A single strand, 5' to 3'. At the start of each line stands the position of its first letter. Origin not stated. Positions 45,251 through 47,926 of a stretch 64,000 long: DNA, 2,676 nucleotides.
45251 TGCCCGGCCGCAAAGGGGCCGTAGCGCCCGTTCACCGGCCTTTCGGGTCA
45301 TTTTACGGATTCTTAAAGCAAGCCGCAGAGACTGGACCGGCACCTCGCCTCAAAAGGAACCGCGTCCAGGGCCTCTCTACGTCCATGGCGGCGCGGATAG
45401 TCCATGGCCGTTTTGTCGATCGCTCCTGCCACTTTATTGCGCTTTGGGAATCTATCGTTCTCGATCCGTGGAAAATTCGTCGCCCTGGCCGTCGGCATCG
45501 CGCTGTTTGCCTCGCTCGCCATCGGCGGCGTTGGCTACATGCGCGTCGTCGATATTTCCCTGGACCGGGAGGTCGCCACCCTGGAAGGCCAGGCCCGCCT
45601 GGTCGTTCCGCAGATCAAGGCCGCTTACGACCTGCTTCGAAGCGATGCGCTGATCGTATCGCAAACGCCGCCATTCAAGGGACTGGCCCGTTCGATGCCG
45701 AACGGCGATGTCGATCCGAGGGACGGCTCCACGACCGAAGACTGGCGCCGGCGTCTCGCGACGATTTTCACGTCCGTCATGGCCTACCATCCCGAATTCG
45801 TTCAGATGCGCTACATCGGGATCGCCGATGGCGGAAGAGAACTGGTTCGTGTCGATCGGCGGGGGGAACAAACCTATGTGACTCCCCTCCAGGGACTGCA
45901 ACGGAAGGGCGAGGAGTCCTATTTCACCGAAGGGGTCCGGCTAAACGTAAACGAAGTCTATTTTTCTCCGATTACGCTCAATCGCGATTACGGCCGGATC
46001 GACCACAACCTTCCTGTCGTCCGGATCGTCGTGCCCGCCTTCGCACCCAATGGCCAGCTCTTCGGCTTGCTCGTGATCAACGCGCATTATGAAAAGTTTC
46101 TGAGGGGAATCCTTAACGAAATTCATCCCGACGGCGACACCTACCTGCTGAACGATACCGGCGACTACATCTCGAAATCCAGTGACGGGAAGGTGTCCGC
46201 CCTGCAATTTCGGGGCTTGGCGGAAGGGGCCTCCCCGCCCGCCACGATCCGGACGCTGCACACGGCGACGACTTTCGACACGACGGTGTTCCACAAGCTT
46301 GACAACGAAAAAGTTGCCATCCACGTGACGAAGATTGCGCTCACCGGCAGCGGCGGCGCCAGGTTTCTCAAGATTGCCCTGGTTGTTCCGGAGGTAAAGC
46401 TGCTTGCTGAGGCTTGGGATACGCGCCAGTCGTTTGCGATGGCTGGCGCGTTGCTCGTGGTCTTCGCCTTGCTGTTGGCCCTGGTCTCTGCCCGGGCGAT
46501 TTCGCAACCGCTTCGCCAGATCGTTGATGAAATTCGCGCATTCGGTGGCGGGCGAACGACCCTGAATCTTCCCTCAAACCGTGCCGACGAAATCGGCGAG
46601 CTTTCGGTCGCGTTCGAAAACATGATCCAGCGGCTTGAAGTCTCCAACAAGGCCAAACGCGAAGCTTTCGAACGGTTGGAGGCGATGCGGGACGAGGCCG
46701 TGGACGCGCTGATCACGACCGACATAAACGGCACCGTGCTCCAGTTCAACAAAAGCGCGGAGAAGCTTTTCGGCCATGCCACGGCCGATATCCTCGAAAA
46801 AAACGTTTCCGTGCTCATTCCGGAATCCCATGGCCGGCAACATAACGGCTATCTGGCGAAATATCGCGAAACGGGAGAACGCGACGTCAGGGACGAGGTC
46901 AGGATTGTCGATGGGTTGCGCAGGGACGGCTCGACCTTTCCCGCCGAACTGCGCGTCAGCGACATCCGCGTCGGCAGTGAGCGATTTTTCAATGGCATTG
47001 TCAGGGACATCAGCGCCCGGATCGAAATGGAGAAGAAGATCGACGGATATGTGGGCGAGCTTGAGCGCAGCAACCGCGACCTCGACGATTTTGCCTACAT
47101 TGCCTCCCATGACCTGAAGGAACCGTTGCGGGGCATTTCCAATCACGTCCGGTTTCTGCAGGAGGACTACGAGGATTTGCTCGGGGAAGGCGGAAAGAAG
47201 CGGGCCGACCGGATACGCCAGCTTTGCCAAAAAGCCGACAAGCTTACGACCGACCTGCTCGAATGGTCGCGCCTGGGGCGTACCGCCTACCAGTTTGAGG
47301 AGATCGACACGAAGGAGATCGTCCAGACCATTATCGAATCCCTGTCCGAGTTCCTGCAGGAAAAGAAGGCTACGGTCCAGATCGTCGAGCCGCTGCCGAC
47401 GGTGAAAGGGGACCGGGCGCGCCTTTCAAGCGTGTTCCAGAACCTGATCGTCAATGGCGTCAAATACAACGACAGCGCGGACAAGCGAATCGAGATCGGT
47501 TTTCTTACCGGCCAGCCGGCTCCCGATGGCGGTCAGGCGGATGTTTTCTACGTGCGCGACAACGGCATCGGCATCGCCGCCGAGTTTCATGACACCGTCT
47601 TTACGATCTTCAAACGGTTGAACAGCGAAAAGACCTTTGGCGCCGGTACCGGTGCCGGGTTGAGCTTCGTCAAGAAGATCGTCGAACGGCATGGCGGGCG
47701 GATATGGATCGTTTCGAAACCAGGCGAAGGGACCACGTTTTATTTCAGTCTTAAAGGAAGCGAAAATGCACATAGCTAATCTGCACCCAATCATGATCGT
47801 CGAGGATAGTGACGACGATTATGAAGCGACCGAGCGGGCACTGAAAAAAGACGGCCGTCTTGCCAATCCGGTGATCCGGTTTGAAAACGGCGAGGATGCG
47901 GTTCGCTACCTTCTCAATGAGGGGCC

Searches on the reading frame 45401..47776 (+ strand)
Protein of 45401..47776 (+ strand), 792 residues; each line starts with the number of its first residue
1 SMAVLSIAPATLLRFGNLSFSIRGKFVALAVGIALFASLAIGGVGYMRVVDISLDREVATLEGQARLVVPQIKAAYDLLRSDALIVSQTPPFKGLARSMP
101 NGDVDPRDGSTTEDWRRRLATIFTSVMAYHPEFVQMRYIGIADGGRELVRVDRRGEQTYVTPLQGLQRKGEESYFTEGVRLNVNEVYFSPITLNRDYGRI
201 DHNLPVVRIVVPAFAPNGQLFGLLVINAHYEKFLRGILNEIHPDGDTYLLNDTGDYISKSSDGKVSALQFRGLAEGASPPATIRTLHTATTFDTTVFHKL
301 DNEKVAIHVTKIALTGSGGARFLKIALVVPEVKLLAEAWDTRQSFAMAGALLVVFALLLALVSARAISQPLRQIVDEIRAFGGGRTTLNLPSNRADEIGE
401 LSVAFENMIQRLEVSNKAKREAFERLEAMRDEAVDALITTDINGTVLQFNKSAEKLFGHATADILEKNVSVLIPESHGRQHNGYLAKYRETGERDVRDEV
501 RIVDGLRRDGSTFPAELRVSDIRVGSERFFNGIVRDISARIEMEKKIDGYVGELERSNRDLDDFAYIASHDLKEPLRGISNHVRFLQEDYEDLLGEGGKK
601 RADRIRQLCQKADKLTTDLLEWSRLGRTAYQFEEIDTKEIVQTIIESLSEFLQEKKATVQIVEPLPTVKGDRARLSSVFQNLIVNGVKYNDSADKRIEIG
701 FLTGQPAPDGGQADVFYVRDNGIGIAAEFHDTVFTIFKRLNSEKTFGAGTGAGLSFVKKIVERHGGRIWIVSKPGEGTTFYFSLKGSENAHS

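Call 27: search_protein_families(library=pfam, proteins=[window:45401-47776:+], max_evalue=0.001)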
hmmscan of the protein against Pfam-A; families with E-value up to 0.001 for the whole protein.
window:45401-47776:+ (792 aa): 9 families
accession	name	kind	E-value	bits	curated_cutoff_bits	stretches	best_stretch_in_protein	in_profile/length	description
PF02518.31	HATPase_c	-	2e-23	83.4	26.4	1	670-785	1-108/111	Histidine kinase-, DNA gyrase B-, and HSP90-like ATPase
PF00989.32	PAS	-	1.3e-12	48.2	22.6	1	424-537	1-113/113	PAS fold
PF00672.30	HAMP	-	1.6e-12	48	25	1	364-413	3-52/53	HAMP domain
PF13426.13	PAS_9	-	5.4e-11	43.1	27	1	435-538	2-102/103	PAS domain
PF00512.31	HisKA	-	4.7e-08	33.4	26.9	1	562-626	3-64/66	His Kinase A (phospho-acceptor) domain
PF21623.3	HK_sensor_dom_bact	-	2.1e-07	30.8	27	1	113-262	47-194/253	Bacterial histidine kinase, sensor domain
PF13188.13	PAS_8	-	0.00015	22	21.8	1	424-478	1-52/65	PAS domain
PF08448.16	PAS_4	-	0.00037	21.1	23.1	0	433-540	4-108/110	PAS fold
PF02743.24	dCache_1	-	0.00038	20.5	45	1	192-274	114-199/240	Cache domain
